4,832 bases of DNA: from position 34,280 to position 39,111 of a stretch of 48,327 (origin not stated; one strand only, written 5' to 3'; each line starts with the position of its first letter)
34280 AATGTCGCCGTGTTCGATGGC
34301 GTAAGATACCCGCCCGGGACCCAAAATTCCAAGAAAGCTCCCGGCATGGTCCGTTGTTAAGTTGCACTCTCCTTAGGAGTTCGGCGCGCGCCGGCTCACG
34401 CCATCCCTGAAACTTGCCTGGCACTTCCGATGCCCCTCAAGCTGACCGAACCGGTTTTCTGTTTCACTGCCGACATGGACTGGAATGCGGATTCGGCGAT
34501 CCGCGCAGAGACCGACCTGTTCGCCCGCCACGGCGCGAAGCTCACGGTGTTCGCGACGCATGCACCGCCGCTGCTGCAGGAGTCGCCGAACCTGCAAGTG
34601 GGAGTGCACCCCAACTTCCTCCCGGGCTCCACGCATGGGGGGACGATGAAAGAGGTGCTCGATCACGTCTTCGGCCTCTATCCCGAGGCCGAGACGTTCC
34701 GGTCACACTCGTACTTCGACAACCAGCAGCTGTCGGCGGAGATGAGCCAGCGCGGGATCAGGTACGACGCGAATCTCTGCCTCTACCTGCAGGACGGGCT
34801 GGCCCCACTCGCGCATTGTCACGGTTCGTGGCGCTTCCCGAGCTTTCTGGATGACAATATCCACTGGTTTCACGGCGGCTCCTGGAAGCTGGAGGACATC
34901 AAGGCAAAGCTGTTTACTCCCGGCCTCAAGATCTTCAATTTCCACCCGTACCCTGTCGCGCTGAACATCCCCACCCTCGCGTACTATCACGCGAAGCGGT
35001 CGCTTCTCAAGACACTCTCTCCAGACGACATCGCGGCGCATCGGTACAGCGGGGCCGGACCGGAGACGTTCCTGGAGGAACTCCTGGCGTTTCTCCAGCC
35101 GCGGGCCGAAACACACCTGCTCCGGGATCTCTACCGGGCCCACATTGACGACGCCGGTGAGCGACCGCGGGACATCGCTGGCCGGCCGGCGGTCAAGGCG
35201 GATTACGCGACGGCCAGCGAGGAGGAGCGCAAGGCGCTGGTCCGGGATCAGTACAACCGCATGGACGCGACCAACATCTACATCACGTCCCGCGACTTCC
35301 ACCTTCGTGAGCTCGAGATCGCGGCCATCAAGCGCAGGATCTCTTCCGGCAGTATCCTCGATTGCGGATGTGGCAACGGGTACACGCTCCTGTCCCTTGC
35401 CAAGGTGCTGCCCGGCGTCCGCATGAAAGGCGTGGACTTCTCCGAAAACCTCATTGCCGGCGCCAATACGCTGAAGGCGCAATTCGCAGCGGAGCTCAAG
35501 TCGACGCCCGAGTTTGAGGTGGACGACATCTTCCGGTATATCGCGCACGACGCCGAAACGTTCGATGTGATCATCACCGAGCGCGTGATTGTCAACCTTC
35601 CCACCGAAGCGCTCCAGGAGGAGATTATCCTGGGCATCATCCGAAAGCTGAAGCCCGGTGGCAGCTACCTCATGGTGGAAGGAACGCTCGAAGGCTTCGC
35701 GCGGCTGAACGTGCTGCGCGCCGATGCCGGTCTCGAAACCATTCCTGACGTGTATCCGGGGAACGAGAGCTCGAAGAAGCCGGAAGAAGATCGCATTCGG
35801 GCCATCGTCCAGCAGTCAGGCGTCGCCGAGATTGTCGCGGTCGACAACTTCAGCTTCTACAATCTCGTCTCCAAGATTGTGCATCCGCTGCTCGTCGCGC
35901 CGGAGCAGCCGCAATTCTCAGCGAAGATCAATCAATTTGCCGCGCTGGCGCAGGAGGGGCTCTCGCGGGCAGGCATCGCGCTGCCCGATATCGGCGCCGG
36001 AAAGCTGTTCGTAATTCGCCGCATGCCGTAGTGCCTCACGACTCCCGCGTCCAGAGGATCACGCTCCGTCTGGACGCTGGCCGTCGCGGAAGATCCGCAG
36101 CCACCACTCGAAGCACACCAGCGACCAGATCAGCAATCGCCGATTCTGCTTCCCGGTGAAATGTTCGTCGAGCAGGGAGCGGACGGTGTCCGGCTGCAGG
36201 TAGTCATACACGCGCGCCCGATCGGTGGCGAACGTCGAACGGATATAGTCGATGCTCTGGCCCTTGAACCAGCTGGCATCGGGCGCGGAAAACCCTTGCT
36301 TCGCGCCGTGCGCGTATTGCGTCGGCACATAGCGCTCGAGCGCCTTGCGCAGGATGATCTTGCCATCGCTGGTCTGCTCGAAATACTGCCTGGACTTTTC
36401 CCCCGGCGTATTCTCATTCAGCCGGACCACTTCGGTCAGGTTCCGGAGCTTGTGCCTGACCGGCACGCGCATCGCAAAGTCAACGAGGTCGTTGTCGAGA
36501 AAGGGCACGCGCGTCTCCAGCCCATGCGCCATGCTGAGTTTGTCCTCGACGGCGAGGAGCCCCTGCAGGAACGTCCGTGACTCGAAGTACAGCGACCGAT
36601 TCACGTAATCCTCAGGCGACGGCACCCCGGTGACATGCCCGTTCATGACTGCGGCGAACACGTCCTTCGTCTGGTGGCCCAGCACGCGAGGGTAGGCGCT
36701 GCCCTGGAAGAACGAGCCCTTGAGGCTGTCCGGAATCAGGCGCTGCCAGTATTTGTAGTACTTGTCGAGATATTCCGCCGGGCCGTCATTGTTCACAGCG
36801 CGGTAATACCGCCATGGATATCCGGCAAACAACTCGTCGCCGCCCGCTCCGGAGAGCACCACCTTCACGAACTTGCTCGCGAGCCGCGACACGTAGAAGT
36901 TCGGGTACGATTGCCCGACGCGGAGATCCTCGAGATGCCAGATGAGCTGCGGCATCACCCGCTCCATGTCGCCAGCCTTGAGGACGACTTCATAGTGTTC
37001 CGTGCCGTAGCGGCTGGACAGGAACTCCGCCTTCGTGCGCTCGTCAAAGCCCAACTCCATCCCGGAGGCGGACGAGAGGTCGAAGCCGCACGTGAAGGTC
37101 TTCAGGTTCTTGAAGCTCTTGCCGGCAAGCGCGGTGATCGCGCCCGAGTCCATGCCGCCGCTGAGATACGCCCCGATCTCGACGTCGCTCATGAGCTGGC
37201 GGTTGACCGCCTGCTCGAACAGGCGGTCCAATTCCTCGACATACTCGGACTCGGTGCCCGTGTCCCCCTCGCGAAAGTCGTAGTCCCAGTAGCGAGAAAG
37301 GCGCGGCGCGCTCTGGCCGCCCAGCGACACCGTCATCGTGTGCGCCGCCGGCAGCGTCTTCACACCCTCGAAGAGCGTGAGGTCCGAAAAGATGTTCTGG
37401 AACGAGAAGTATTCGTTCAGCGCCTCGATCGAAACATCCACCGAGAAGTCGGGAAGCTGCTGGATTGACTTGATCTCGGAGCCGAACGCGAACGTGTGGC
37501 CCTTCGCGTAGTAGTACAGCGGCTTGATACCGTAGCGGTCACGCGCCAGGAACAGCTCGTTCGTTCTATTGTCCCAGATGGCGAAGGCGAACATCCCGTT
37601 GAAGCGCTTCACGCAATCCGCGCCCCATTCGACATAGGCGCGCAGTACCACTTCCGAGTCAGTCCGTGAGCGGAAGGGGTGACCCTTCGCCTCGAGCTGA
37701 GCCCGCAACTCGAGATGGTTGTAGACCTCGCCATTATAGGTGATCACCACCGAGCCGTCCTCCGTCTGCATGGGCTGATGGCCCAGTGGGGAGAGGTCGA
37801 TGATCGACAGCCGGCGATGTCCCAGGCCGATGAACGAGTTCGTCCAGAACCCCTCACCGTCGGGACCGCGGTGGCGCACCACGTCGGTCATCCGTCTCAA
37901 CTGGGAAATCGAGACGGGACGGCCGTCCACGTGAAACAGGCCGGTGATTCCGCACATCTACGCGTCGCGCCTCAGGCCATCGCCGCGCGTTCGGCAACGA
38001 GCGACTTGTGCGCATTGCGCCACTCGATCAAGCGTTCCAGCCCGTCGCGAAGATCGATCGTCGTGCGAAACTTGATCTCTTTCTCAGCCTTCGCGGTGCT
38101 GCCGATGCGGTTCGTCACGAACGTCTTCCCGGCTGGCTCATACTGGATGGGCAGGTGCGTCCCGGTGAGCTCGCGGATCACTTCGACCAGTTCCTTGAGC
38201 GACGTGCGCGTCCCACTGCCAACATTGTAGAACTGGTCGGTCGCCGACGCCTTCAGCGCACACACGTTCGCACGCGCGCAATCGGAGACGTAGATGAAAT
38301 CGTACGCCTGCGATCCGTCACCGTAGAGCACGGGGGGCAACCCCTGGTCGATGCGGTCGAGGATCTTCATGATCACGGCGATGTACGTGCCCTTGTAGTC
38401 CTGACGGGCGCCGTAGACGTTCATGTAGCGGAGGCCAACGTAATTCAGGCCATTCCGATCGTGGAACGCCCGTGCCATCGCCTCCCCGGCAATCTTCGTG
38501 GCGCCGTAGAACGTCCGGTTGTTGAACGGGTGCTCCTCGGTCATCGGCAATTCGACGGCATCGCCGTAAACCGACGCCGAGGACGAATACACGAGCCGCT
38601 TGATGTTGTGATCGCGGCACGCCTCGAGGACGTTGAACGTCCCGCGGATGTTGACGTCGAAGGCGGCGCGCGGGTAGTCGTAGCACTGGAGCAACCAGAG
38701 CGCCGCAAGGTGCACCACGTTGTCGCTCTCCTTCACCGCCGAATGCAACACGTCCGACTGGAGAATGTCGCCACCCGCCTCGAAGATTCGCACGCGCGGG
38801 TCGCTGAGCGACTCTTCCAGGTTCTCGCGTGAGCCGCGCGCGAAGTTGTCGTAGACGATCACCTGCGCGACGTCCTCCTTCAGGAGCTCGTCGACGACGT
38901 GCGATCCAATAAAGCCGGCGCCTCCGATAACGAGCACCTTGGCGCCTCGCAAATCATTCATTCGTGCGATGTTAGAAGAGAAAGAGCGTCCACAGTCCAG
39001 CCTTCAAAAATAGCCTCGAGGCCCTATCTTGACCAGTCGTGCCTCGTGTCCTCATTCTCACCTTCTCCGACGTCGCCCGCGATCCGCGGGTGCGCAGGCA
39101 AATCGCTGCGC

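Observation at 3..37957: Five divergent AsnB-type glutamine amidotransferases in one glycan locus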

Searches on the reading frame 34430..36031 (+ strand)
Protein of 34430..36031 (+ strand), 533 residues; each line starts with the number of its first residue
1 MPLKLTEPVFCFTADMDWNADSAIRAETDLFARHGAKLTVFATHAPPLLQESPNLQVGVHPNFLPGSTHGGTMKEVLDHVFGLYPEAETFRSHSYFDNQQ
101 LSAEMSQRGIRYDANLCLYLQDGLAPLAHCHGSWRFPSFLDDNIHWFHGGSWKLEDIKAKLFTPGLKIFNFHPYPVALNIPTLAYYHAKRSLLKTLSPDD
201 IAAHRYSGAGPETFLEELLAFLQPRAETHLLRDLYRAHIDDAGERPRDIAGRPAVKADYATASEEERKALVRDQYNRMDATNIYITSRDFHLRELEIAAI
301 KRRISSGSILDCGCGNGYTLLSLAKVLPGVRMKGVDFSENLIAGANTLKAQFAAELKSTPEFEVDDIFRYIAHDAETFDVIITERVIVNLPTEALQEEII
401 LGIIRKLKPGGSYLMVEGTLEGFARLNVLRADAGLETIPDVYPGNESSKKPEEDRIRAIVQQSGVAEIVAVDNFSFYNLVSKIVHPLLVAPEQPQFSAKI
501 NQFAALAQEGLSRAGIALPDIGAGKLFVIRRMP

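Call 5: search_protein_families(library=pfam, proteins=[window:34430-36031:+])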
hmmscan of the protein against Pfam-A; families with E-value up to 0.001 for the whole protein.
window:34430-36031:+ (533 aa): 8 families
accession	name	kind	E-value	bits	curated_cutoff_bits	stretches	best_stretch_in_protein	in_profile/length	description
PF22537.1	WbmS-like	-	8.3e-36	124.1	27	1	13-189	2-185/186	Polysaccharide deacetylase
PF13847.12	Methyltransf_31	-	3e-15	56.6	27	1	308-417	6-111/145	Methyltransferase domain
PF13649.12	Methyltransf_25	-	2.6e-11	44.5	27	1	309-411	1-97/97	Methyltransferase domain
PF08242.18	Methyltransf_12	-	3.6e-10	40.9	30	1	310-411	1-96/98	Methyltransferase domain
PF08241.18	Methyltransf_11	-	1.4e-08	35.7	21.2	1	310-414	1-94/95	Methyltransferase domain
PF13489.12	Methyltransf_23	-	3e-08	34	27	1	301-414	18-115/164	Methyltransferase domain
PF05175.20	MTS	-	5.2e-05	23.4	23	1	302-417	29-140/170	Methyltransferase small domain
PF03848.20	TehB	-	0.00057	19.8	20.4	1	299-416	24-133/193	Tellurite resistance protein TehB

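Call 15: search_protein_families(library=ncbifam, proteins=[window:34430-36031:+], max_evalue=0.00001)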
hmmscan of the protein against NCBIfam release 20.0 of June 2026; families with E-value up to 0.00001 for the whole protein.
window:34430-36031:+ (533 aa): 9 families
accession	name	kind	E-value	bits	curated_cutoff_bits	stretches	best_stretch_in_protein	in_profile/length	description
NF040539.1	AST_met_ArsM_2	exception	2.4e-10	40.7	240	1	305-415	56-163/262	putative arsinothricin biosynthesis methyltransferase ArsM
TIGR01983.1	UbiG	equivalog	1.6e-08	34.1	102.95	1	299-415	45-151/228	bifunctional 2-polyprenyl-6-hydroxyphenol methylase/3-demethylubiquinol 3-O-methyltransferase UbiG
TIGR02021.1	BchM-ChlM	equivalog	2.7e-08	33.5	158.9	1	301-396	49-137/218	magnesium protoporphyrin IX methyltransferase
NF043040.1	corrin_prot_MT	hypoth_equivalog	3.3e-07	30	180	1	304-416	39-148/216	corrinoid protein-associated methyltransferase CpaM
NF041537.1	ArsM_AhpD_UU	exception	1.6e-06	27.2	510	1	307-421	78-186/345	arsenite methyltransferase/AhpD domain selenoprotein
NF041536.1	ArsM_DUF2284_UU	exception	1.6e-06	26.7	575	1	304-422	74-187/459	arsenite methyltransferase/DUF2284 domain selenoprotein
NF047649.1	MTase_UXPK_star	exception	1.7e-06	27.3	460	1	307-417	79-183/283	methyltransferase/UXPK-star double selenoprotein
NF045667.1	MTase_DVU1556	equivalog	5.3e-06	26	155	0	302-412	19-116/213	DVU_1556 family methyltransferase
NF041820.1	daptide_MTase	equivalog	8.6e-06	25.4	175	0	296-415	28-142/243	daptide-type RiPP biosynthesis methyltransferase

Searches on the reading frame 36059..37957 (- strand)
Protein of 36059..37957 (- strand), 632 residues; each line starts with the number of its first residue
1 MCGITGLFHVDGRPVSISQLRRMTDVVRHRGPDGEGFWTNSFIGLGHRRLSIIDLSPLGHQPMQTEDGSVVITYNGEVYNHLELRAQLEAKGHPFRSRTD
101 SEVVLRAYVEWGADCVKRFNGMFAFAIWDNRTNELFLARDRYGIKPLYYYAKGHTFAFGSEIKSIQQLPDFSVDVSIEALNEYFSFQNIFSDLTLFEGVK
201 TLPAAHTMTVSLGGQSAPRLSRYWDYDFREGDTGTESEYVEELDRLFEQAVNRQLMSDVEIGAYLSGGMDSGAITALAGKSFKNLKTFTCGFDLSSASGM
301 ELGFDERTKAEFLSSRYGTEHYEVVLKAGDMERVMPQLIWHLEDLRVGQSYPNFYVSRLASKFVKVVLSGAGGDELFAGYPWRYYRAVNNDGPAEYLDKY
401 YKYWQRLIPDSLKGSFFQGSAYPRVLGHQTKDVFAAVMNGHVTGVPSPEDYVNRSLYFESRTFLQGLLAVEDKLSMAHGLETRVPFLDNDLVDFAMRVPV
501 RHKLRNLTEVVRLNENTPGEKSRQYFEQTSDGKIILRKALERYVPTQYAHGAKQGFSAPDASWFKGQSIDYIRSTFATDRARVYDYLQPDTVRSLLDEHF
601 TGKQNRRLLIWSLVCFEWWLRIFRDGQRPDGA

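Call 6: search_protein_families(library=pfam, proteins=[window:36059-37957:-])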
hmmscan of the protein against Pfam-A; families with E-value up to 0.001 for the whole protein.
window:36059-37957:- (632 aa): 4 families
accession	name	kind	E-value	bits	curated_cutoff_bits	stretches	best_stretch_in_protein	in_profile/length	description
PF00733.27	Asn_synthase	-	2e-90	304.4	21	1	242-621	1-354/354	Asparagine synthase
PF13537.11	GATase_7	-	8.4e-50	168.3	25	1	47-166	1-122/123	Glutamine amidotransferase domain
PF13522.11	GATase_6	-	1e-49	168.3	27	1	32-161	1-130/130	Glutamine amidotransferase domain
PF12481.13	DUF3700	-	0.00024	21.1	27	1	114-152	123-162/228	Aluminium induced protein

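Call 8: search_protein_families(library=ncbifam, proteins=[window:36059-37957:-], max_evalue=0.00001)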
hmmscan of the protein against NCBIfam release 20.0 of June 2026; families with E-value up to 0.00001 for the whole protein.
window:36059-37957:- (632 aa): 9 families
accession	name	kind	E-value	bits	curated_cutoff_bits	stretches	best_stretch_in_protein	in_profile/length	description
TIGR03108.1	eps_aminotran_1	hypoth_equivalog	9.3e-141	470.5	816.9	2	1-382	1-376/628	XrtA/PEP-CTERM system amidotransferase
TIGR01536.1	asn_synth_AEB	equivalog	4.6e-140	468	267.1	1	2-556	1-517/517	asparagine synthase (glutamine-hydrolyzing)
TIGR03104.1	trio_amidotrans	equivalog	1.7e-122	409.7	570.1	1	1-508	1-497/589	N-acetylglutaminylglutamine amidotransferase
NF006949.0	PRK09431.1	equivalog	1.5e-88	297.7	499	3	1-167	1-167/554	asparagine synthase B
NF033535.1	lass_lactam_cya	exception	1.6e-88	297.9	525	1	1-377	1-376/668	lasso peptide isopeptide bond-forming cyclase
NF033561.1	macrolact_Ik_Al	subfamily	1.2e-13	50.6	300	1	111-284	71-237/561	albusnodin/ikarugamycin family macrolactam cyclase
TIGR01134.1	purF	equivalog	6.5e-10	38.9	350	1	44-176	67-210/432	amidophosphoribosyltransferase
TIGR01135.1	glmS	equivalog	8e-09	34.5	418.05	1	61-140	85-175/607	glutamine--fructose-6-phosphate transaminase (isomerizing)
NF001484.0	PRK00331.1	subfamily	4.3e-08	32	381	1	61-140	86-176/601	isomerizing glutamine--fructose-6-phosphate transaminase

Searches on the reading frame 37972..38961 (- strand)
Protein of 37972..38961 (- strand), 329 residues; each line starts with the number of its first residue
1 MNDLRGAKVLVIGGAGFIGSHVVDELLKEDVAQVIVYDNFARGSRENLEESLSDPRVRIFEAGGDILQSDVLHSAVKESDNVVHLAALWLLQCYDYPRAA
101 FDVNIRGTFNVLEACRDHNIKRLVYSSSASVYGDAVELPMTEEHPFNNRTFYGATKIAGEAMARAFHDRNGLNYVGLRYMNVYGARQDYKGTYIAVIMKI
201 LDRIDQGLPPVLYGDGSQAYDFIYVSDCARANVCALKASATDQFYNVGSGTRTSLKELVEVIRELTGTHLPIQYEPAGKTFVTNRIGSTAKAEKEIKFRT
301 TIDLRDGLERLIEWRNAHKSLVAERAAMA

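Call 6: search_protein_families(library=pfam, proteins=[window:37972-38961:-])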
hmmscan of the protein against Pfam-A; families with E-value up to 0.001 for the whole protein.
window:37972-38961:- (329 aa): 11 families
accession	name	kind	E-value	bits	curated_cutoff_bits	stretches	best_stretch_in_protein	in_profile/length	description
PF01370.27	Epimerase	-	1.1e-56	192.4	20.9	1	9-248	1-240/240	NAD dependent epimerase/dehydratase family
PF16363.11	GDP_Man_Dehyd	-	2.9e-48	165.5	27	1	10-310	1-331/332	GDP-mannose 4,6 dehydratase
PF01073.25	3Beta_HSD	-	8.9e-33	113.9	22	1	10-239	1-232/280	3-beta hydroxysteroid dehydrogenase/isomerase family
PF02719.21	Polysacc_synt_2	-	6.1e-16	58.9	20.2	1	9-186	1-175/293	Polysaccharide biosynthesis protein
PF04321.23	RmlD_sub_bind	-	3.9e-14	52.9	27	1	8-198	2-164/287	RmlD substrate binding domain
PF07993.18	NAD_binding_4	-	8.3e-13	48.5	20.1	1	13-230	3-256/258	Male sterility protein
PF13460.12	NAD_binding_10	-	2.1e-12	47.7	27.2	1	13-180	1-144/184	NAD(P)H-binding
PF05368.20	NmrA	-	9.8e-07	29.1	27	1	8-128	4-107/298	NmrA-like family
PF00106.31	adh_short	-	2.2e-05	24.4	26.6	1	9-168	3-165/195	short chain dehydrogenase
PF08659.16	KR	-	2.4e-05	24.8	22.6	1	8-134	2-143/180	KR domain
PF03435.24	Sacchrp_dh_NADP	-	0.00076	20.2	25.1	0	9-86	1-76/129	Saccharopine dehydrogenase NADP binding domain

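Call 15: search_protein_families(library=ncbifam, proteins=[window:37972-38961:-], max_evalue=0.00001)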
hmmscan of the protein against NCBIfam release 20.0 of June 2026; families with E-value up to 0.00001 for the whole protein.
window:37972-38961:- (329 aa): 28 families (the best 25 are shown)
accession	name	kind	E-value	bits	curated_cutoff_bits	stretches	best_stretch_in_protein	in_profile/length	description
TIGR01179.1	galE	equivalog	6.9e-54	182.9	262.3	1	8-319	1-329/332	UDP-glucose 4-epimerase GalE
TIGR04180.1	EDH_00030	hypoth_equivalog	1.2e-47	162.5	475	1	9-275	1-265/297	NAD-dependent 4,6-dehydratase LegB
TIGR01181.1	dTDP_gluc_dehyt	equivalog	1.9e-44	152.1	365.1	1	8-320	1-316/321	dTDP-glucose 4,6-dehydratase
TIGR02197.1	heptose_epim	equivalog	5.5e-42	144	274.6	1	9-280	1-274/316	ADP-glyceromanno-heptose 6-epimerase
NF011728.1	PRK15181.1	equivalog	6.6e-41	140.4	760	1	8-315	17-337/348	Vi polysaccharide biosynthesis UDP-N-acetylglucosaminuronic acid C-4 epimerase TviC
NF007956.0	PRK10675.1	subfamily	2.8e-29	102.3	394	2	8-186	2-184/338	UDP-glucose 4-epimerase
NF008360.0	PRK11150.1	equivalog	1.9e-26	93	452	1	9-262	2-250/310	ADP-glyceromanno-heptose 6-epimerase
NF047922.1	GDPFucSynFcl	equivalog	3.3e-24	85.9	500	1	95-317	72-303/308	GDP-L-fucose synthase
NF007490.0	PRK10084.1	subfamily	1.6e-22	80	649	1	8-321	2-340/361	dTDP-glucose 4,6-dehydratase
NF007582.0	PRK10217.1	equivalog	2.6e-22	79.4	698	1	8-267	3-271/355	dTDP-glucose 4,6-dehydratase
NF042422.1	oxyalk_red_OleD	equivalog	1.4e-21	77.3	580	1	8-260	2-244/329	2-alkyl-3-oxoalkanoate reductase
TIGR03466.1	HpnA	hypoth_equivalog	3.7e-21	75.4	367.65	1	8-272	2-252/327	hopanoid-associated sugar epimerase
NF043036.1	ErythonDh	equivalog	1.1e-20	74.1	325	1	8-167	2-164/321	D-erythronate dehydrogenase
NF042423.1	oxyalk_red_Shew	equivalog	1.7e-20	73.3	580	1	7-241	9-226/331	2-alkyl-3-oxoalkanoate reductase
NF008872.0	PRK11908.1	equivalog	1.9e-18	66.7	294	1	8-268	3-273/349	bifunctional UDP-4-keto-pentose/UDP-xylose synthase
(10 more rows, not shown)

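Call 55: search_solved_structures(query=window:37972-38961:-, max_evalue=1e-10)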
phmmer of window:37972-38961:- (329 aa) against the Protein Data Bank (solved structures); distinct sequences matched with E-value up to 1e-10: 115 (the best 60 are shown).
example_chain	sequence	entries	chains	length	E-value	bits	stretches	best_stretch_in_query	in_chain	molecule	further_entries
6dnt_A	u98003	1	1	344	7.4e-49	169.8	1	6-299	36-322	NAD-dependent epimerase/dehydratase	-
10ke_A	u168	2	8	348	9.7e-45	156.3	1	7-315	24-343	Capsular polysaccharide biosynthesis protein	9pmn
6wjb_A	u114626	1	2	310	2e-42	148.7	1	7-312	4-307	NAD-dependent epimerase/dehydratase family protein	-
6wj9_A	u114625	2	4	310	1.9e-41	145.5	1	7-312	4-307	NAD-dependent epimerase/dehydratase family protein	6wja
3ru7_A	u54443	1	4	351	5.1e-41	144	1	10-314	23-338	WbgU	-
3ru9_A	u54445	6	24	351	5.4e-41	144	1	10-314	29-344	WbgU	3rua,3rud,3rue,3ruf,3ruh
3lu1_A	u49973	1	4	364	6.1e-41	143.8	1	10-314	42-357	WbgU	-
3ruc_A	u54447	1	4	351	1.1e-40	142.9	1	10-314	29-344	WbgU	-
1sb8_A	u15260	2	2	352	2.5e-40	141.8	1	10-314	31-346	wbpP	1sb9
4zrm_A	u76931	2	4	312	1.9e-39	138.9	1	8-314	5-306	UDP-glucose 4-epimerase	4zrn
2p5u_A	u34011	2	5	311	3.1e-37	131.6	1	8-277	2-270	UDP-glucose 4-epimerase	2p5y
7ys8_A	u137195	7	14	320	6.8e-36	127.2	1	8-317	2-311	UDP-glucose 4-epimerase | UDP-glucose 4-epimerase along with EC 5.1.3.2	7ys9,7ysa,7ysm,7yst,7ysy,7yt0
6kv9_A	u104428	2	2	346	6.7e-34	120.7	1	3-317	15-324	MoeE5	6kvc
6pmh_A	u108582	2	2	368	7.6e-34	120.5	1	6-324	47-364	UDP-glucose 4-epimerase related protein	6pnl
8rdg_A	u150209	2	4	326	5e-33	117.8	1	8-265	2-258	SDR family NAD(P)-dependent oxidoreductase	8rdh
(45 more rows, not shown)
